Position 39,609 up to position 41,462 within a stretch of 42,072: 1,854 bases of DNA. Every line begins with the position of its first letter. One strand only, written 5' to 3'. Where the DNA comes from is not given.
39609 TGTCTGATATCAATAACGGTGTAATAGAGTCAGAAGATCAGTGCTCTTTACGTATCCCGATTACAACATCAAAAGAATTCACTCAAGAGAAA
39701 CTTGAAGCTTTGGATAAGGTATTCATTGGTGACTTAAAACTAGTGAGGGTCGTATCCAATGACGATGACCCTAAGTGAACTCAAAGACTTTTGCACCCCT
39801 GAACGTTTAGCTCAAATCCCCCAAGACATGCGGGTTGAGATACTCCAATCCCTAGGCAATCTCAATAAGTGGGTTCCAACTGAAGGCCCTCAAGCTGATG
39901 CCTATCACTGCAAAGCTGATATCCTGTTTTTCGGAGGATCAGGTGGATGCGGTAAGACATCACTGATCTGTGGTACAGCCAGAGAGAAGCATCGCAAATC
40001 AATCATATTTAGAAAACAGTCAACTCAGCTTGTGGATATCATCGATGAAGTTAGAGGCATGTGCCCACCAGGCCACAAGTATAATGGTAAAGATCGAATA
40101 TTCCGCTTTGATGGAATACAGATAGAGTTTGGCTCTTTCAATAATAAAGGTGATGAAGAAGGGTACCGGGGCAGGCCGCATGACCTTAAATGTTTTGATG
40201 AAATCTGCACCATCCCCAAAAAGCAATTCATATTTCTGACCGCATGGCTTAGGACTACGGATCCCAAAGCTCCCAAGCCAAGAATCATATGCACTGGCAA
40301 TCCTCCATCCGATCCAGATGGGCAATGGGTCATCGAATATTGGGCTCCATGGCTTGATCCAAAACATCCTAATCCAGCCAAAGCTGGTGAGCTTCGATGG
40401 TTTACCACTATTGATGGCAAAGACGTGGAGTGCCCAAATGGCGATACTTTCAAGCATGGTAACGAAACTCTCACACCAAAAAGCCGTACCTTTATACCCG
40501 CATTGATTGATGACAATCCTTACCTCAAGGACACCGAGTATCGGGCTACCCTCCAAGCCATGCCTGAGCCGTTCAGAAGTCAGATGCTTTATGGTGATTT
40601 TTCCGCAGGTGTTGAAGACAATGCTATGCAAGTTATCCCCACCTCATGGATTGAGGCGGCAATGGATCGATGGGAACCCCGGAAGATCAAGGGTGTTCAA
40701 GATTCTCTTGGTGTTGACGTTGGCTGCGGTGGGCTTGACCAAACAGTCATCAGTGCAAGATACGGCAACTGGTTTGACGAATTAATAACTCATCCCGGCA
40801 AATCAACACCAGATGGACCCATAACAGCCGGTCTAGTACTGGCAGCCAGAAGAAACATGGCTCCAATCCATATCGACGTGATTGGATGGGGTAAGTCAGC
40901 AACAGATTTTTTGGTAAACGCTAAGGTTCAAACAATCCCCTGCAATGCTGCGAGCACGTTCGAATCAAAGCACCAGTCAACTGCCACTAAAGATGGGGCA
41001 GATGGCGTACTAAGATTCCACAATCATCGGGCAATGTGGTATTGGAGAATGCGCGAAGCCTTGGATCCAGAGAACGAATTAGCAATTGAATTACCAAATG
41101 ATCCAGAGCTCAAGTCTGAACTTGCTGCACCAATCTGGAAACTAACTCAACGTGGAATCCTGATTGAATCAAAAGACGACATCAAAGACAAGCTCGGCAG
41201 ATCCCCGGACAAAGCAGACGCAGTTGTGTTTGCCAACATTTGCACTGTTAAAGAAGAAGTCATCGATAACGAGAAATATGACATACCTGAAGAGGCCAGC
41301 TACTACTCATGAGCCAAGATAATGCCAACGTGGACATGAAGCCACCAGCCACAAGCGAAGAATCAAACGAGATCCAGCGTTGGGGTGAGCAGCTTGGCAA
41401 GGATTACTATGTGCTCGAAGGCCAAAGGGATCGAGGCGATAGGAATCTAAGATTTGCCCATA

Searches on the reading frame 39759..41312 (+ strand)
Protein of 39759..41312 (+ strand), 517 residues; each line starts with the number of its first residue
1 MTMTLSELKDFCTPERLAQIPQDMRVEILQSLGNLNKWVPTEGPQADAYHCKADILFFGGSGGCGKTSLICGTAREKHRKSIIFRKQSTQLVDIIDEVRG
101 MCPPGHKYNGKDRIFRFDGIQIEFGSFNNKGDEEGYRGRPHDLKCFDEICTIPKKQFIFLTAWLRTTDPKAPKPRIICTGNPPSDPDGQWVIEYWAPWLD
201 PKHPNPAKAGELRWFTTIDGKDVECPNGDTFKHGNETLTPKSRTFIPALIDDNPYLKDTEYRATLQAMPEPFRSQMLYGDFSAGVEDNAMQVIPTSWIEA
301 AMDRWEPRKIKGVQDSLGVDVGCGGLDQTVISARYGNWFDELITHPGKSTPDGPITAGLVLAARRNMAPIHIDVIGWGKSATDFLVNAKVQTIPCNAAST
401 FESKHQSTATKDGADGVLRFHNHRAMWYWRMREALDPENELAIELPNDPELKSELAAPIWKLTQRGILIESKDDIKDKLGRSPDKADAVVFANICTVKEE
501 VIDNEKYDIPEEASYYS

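Call 17: search_dna_similar(query=window:39759-41312:+, collection=phages, mode=protein, max_rows=20)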
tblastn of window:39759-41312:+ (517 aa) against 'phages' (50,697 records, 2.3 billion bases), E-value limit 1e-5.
Records with a match: 818; places in all: 822; records where one place covers at least 80% of the query: 19.
Best place of each record, by identity: <60% 818.
By first word of the organism name: Escherichia 182; Rheinheimera 115; Salmonella 85; Arthrobacter 75; Pseudomonas 55; Erwinia 35; Klebsiella 31; Acinetobacter 25; Shigella 23; Streptomyces 20; and 41 more.
By host as written in the record: Rheinheimera sp. BAL341 115; - 81; Arthrobacter sp. ATCC 21022 60; Escherichia coli 55; Escherichia coli K-12 MG1655 26; Pseudomonas syringae pv. actinidiae 18; Escherichia coli O157:H7 14; Klebsiella pneumoniae 12; and 207 more.
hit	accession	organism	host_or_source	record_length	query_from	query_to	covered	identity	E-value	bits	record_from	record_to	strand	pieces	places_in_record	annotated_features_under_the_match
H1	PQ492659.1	Limnohabitans phage DC33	Limnohabitans sp. DCL3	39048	14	517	97%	49.0%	2e-140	453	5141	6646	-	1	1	hypothetical protein (x2)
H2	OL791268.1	Phage zth2-2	-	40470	38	504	90%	50.7%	1e-139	450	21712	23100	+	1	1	record has no annotation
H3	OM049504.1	Acidovorax phage AP1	Paracidovorax oryzae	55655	15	497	93%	45.4%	5e-130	423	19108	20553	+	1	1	TerL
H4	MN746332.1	Caulobacter phage SR18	Caulobacter vibrioides CB15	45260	44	503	89%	45.6%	7e-117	385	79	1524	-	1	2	repeat_region | terminase large subunit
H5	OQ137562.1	Caulobacter phage RapA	Caulobacter vibrioides CB15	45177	44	503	89%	45.4%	2e-116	384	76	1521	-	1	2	RapA_gp001c: terminase large subunit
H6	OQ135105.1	Caulobacter phage BL94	Caulobacter vibrioides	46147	44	503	89%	45.4%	1e-116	384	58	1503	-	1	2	BL94_gp001c: terminase large subunit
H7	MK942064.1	Caulobacter phage Jess A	Caulobacter vibrioides CB15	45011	44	503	89%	45.4%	2e-116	384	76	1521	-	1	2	terminase large subunit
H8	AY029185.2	Bordetella phage BPP-1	-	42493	5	503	97%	40.9%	7e-115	379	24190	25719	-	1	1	bbp25: Bbp25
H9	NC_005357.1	Bordetella phage BPP-1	Bordetella bronchiseptica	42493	5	503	97%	40.9%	7e-115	379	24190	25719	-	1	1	terminase family protein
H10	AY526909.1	Bordetella phage BIP-1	-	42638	5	503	97%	40.9%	7e-115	379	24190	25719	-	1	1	none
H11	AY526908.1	Bordetella phage BMP-1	-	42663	5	503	97%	40.9%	7e-115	379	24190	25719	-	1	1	none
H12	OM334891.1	Acinetobacter phage 4316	Acinetobacter baumannii 4316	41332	3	504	97%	40.5%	5e-118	388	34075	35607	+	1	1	terminase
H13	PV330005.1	Bordetella phage vB_BbrP_003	Bordetella bronchiseptica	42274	5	503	97%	40.5%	1e-111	370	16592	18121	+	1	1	terminase large subunit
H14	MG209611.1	Aphanizomenon phage vB_AphaS-CL131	Aphanizomenon flos-aquae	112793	16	492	92%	41.2%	3e-109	363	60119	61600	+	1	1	terminase large subunit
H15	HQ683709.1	Planktothrix phage PaV-LD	Planktothrix agardhii HAB637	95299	30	503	92%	40.6%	1e-103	346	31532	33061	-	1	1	terminase large subunit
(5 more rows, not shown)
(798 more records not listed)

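Call 48: find_related_loci(query=window:39759-41312:+, collection=viral_contigs, flank=10000)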
Query window:39759-41312:+ (517 aa) in viral_contigs; peptide patterns used: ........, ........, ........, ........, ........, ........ (x = any residue, [..] = any of these).
19 stretches matched a pattern; 13 encode a relative of the query (tblastn E <= 1e-3); 13 distinct loci.
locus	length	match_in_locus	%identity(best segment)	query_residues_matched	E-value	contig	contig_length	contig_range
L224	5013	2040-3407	47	38-493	2e-130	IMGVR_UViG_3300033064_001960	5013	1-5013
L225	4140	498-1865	47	38-493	7e-132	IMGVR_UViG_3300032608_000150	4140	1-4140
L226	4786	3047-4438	46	38-496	1e-122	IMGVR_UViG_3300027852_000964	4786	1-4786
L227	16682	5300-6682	46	38-493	4e-120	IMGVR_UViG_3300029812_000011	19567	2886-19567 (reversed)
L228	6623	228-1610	45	38-493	2e-118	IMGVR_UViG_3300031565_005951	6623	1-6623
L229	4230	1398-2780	45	38-493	7e-120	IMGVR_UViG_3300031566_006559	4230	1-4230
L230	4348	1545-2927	45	38-493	9e-118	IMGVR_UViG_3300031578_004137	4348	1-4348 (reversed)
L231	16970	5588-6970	45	38-493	5e-116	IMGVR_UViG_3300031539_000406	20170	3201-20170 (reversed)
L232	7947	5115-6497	45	38-493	2e-115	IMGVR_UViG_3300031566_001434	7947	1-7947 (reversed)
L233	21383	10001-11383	45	38-493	2e-115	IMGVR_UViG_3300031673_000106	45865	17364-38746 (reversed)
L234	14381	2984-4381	42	28-494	5e-109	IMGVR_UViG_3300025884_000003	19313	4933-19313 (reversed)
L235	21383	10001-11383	45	38-493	2e-115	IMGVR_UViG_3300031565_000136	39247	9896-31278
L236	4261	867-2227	46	28-494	4e-91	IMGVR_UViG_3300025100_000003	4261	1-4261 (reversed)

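Call 104: search_dna_similar(query=window:39759-41312:+, collection=plasmids, mode=protein, max_evalue=1e-20, max_rows=8)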
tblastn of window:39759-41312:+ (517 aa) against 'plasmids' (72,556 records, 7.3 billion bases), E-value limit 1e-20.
Records with a match: 7; places in all: 7; records where one place covers at least 80% of the query: 5.
Best place of each record, by identity: <60% 7.
By first word of the organism name: Acinetobacter 2; Bordetella 1; Candidatus 1; Pseudanabaena 1; Saccharopolyspora 1; Deinococcus 1.
By predicted mobility (MOB-suite, as given by PLSDB): non-mobilizable 5; mobilizable 1; conjugative 1.
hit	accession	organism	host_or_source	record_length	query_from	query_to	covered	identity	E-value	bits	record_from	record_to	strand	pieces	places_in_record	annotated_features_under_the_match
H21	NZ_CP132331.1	Bordetella bronchiseptica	swine,lungs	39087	1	503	97%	39.9%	2e-110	368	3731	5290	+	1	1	terminase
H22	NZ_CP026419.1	Acinetobacter sp. ACNIH2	-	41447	5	502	96%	40.1%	2e-112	374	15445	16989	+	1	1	terminase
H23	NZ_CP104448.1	Acinetobacter baumannii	Homo sapiens,sputum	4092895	5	502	96%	39.3%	1e-112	374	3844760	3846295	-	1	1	none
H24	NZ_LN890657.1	Candidatus Promineifilum breve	-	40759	44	493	87%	40.7%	5e-91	311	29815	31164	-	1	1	terminase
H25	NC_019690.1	Pseudanabaena sp. PCC 7367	-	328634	37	495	89%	38.9%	2e-94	322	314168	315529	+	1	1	phage terminase large subunit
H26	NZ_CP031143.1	Saccharopolyspora pogona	soil,soil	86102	272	492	43%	37.1%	2e-23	112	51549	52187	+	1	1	hypothetical protein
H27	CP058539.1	Deinococcus sp. D7000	seawater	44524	38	283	48%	31.8%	7e-24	113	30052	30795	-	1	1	terL: phage terminase large subunit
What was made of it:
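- Tried and rejected: TerL is at most 50% identical to any isolate, IMG/VR contig or plasmid (calls 17, 48, 104).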
